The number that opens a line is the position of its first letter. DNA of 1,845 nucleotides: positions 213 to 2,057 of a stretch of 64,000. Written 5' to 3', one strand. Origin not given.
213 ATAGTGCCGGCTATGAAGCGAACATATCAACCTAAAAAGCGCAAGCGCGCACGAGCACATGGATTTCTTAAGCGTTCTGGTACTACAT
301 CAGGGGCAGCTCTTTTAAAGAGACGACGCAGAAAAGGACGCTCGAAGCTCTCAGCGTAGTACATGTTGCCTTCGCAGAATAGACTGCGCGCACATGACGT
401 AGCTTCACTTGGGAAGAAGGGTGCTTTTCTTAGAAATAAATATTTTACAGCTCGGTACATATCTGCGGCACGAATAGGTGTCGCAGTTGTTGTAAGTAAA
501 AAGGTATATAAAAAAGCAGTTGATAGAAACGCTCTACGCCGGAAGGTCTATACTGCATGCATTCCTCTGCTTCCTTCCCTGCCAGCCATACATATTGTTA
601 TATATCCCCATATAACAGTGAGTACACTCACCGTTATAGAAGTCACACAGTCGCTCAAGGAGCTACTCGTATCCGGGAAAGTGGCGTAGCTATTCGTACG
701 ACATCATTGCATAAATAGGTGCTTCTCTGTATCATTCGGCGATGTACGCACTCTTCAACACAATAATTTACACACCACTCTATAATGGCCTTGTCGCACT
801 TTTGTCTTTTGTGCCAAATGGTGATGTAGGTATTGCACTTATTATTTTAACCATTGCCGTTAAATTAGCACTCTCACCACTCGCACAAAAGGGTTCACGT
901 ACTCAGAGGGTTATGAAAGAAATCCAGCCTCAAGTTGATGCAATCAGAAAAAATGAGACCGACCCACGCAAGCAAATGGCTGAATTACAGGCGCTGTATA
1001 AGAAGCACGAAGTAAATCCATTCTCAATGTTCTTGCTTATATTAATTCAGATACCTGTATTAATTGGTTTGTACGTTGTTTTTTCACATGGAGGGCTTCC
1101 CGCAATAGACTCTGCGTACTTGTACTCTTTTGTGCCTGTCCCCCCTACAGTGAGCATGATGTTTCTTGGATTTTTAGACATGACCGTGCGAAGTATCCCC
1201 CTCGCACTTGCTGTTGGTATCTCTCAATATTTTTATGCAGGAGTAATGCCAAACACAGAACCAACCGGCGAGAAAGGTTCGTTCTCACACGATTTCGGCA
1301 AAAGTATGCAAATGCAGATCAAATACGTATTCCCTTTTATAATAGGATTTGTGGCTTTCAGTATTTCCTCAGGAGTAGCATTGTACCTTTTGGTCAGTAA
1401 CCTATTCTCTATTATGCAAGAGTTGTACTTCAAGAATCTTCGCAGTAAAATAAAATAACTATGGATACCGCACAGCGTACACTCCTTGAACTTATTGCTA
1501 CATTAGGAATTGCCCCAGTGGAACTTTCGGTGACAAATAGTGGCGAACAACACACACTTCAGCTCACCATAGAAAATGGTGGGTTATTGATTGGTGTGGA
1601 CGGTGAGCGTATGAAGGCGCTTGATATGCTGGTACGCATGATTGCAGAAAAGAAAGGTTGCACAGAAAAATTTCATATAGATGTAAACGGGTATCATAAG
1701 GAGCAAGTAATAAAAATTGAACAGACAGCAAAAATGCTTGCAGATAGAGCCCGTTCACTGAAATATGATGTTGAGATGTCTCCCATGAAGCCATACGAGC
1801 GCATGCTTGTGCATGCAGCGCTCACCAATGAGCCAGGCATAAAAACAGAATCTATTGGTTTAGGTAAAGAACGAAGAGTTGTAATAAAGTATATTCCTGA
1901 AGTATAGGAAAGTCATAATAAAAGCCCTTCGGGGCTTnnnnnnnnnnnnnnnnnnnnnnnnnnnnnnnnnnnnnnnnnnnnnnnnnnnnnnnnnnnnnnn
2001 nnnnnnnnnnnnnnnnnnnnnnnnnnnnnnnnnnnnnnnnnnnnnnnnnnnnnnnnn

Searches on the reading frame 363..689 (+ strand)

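Call 71: search_protein_families(library=pfam, proteins=[window:363-689:+], max_evalue=0.01)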
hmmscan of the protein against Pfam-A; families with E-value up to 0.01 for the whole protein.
window:363-689:+ (108 aa): 1 family
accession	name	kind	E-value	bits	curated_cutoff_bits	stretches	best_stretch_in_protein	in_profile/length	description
PF00825.24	Ribonuclease_P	-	1.6e-12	47.8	22.3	1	3-102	2-105/109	Ribonuclease P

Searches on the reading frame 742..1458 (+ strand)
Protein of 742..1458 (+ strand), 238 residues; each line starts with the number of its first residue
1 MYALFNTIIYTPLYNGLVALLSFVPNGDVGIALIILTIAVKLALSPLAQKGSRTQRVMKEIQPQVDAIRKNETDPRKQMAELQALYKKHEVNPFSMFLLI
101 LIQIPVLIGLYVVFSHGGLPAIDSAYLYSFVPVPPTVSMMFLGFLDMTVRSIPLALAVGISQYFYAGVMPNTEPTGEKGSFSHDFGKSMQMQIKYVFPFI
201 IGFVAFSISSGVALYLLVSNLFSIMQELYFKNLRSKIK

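Call 71: search_protein_families(library=pfam, proteins=[window:742-1458:+], max_evalue=0.01)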
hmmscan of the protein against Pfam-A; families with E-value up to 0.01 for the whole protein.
window:742-1458:+ (238 aa): 1 family
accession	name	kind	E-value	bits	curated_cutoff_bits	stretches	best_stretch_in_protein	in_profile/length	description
PF02096.25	60KD_IMP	-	1.5e-38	132.7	35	1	30-231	2-162/163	60Kd inner membrane protein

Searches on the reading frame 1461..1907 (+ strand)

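Call 71: search_protein_families(library=pfam, proteins=[window:1461-1907:+], max_evalue=0.01)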
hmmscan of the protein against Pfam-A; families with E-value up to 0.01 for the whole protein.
window:1461-1907:+ (148 aa): 2 families
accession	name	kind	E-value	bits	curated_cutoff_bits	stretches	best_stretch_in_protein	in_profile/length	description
PF01424.28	R3H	-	5.1e-14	52.5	26.8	1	86-143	3-59/60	R3H domain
PF13083.13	KH_KhpA-B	-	5.9e-05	23.3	32.1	1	10-67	6-67/73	KhpA/KhpB, KH domain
